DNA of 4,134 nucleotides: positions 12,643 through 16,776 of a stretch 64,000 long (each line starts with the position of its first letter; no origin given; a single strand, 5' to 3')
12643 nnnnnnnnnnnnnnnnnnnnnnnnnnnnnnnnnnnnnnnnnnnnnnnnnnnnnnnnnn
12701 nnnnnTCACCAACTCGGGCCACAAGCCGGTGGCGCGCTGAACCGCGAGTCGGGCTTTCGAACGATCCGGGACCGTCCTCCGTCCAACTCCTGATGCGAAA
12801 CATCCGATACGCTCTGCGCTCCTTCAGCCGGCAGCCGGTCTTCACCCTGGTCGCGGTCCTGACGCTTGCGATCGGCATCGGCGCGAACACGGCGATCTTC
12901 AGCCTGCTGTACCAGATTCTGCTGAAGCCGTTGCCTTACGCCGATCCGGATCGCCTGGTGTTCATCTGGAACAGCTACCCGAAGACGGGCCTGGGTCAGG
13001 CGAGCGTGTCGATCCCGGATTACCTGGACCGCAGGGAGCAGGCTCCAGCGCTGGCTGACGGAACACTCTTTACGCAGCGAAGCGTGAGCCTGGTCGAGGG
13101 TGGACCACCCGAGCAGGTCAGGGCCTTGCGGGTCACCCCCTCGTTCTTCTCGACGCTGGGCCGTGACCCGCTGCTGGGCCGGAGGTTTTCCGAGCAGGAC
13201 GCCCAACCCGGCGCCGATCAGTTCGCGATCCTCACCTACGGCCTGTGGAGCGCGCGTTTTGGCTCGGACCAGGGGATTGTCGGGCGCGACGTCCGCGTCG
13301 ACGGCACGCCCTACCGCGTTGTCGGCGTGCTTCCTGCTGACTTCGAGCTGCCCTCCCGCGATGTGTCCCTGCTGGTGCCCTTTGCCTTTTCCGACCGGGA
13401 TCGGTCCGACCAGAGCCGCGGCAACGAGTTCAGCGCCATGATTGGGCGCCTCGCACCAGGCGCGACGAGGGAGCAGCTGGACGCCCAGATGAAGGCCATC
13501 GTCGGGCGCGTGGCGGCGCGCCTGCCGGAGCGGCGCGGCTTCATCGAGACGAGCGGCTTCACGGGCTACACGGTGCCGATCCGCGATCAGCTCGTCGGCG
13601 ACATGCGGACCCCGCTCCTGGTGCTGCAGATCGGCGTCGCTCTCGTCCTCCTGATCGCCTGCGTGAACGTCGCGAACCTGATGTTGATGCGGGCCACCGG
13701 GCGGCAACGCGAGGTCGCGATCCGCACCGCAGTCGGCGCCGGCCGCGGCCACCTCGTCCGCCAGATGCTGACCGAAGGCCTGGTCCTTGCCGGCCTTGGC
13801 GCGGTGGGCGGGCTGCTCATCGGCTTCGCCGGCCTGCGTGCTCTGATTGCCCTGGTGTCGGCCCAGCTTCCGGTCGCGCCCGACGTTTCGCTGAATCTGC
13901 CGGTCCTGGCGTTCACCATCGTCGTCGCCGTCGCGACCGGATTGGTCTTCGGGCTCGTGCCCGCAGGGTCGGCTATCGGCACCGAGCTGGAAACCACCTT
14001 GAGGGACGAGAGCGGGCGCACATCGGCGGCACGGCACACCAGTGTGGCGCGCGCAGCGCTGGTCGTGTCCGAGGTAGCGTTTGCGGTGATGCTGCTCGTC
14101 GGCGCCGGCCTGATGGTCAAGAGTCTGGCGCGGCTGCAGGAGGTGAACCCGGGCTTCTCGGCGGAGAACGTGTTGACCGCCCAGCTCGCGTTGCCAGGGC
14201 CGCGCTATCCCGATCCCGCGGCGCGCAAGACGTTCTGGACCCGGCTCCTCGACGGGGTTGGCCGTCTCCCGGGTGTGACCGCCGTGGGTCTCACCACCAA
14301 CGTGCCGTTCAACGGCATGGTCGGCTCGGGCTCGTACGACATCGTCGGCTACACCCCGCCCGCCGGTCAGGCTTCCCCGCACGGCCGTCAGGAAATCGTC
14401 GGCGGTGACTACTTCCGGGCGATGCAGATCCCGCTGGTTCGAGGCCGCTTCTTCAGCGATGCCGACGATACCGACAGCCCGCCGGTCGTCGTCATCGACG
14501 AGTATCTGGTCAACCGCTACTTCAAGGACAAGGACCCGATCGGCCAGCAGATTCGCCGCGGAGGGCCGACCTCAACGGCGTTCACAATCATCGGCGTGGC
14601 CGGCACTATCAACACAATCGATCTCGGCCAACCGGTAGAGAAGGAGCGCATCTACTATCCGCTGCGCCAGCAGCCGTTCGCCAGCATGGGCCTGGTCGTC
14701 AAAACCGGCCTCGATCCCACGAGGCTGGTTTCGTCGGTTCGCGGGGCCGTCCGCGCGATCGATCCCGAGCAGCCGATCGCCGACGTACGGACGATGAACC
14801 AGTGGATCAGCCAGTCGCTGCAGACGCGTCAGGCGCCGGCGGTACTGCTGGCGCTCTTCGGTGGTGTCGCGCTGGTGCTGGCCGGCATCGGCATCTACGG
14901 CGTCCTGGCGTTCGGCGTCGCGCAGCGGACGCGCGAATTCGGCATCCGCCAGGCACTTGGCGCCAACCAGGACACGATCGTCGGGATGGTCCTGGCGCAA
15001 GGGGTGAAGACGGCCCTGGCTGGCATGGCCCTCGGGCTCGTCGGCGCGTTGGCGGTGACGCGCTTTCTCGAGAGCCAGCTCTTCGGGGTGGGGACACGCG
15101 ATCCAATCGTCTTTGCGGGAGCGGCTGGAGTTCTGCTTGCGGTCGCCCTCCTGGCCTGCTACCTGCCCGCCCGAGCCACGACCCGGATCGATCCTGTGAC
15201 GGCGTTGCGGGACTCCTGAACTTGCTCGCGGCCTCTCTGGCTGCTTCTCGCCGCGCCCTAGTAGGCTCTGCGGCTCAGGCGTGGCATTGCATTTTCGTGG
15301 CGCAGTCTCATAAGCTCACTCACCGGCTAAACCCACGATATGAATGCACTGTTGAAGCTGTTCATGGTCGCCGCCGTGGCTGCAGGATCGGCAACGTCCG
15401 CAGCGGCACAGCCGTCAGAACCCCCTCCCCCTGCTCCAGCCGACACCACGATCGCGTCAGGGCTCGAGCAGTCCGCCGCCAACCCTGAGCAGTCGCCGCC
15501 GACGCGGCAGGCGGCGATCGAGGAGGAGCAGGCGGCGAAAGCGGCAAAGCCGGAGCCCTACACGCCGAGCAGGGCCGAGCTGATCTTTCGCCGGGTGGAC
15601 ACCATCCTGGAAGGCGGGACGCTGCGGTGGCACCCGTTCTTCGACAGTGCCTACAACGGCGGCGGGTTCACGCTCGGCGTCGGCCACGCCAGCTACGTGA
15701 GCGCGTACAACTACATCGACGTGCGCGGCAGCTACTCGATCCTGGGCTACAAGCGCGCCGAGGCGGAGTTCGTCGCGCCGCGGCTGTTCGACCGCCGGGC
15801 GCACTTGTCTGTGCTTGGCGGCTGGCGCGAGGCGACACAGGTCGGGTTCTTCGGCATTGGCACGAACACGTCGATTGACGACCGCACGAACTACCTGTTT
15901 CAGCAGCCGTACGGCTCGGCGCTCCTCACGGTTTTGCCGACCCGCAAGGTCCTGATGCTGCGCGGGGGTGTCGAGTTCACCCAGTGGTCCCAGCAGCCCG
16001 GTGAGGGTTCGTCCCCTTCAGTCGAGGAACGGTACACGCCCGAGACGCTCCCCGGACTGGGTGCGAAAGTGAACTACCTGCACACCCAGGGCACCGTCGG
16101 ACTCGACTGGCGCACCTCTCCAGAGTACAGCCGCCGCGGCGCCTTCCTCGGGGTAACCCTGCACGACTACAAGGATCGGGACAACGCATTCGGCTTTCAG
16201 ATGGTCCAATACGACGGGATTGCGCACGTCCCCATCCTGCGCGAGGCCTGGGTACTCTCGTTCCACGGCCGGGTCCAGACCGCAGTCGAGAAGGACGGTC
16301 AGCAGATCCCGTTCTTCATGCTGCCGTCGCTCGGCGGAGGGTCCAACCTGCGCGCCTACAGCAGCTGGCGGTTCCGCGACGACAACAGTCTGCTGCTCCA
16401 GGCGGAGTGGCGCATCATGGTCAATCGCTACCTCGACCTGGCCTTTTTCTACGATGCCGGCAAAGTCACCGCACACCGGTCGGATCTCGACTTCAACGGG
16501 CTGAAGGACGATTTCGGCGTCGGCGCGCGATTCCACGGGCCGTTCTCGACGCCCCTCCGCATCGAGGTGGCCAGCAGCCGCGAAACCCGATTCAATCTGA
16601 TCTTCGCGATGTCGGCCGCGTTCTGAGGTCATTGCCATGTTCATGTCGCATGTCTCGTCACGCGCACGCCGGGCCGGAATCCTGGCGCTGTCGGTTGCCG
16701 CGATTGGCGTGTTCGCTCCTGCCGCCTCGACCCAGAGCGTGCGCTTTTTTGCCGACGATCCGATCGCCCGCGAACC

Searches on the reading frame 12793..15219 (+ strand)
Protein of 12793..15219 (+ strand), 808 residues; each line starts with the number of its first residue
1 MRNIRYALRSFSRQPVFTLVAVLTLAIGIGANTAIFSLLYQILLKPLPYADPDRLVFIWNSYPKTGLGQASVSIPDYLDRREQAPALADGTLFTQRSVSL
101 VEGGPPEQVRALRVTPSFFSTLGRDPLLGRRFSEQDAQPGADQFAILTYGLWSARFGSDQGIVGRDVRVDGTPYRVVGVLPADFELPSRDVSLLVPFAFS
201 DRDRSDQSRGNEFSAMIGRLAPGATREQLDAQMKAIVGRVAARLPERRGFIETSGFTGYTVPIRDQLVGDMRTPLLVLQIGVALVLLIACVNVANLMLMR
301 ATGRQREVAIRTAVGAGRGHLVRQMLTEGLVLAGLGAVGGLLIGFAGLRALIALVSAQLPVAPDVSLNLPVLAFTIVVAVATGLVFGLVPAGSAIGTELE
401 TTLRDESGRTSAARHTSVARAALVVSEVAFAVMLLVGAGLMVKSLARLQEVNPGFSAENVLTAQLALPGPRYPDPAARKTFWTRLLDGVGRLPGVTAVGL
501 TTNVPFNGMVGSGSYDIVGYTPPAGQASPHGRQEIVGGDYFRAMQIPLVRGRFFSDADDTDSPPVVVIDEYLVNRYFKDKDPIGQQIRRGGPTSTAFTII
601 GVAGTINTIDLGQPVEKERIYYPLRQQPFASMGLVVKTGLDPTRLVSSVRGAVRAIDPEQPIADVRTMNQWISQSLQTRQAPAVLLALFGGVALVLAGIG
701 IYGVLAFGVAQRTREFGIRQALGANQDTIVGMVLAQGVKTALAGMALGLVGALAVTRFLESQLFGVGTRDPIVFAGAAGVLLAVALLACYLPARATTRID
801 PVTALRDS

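Call 48: search_protein_families(library=pfam, proteins=[window:12793-15219:+], max_evalue=0.0001)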
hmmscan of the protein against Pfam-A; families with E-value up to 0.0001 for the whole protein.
window:12793-15219:+ (808 aa): 2 families
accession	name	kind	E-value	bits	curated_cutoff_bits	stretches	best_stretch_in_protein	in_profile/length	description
PF12704.14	MacB_PCD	-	5.2e-44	151.4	27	2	18-235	1-206/207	MacB-like periplasmic core domain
PF02687.27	FtsX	-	7.1e-25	87.8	25.5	2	688-801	2-120/120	FtsX-like permease C-terminal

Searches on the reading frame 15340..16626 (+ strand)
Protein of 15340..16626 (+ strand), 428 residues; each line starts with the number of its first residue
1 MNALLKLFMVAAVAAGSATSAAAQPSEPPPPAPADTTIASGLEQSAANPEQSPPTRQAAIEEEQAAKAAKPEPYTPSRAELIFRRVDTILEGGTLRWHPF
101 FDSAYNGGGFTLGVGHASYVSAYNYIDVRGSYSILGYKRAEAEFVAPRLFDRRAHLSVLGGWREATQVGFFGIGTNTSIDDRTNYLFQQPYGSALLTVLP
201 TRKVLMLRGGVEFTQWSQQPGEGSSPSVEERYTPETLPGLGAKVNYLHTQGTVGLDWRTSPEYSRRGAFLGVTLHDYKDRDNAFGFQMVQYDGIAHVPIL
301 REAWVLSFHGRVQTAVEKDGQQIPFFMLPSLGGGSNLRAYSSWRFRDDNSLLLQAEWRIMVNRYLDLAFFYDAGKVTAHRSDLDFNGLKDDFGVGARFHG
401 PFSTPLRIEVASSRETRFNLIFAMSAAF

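Call 48: search_protein_families(library=pfam, proteins=[window:15340-16626:+], max_evalue=0.0001)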
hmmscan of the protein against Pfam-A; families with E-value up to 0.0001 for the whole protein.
window:15340-16626:+ (428 aa): 1 family
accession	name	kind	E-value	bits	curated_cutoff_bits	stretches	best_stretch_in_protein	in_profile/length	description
PF01103.29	Omp85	-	6.6e-07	29.6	24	1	124-412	7-304/325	Omp85 superfamily domain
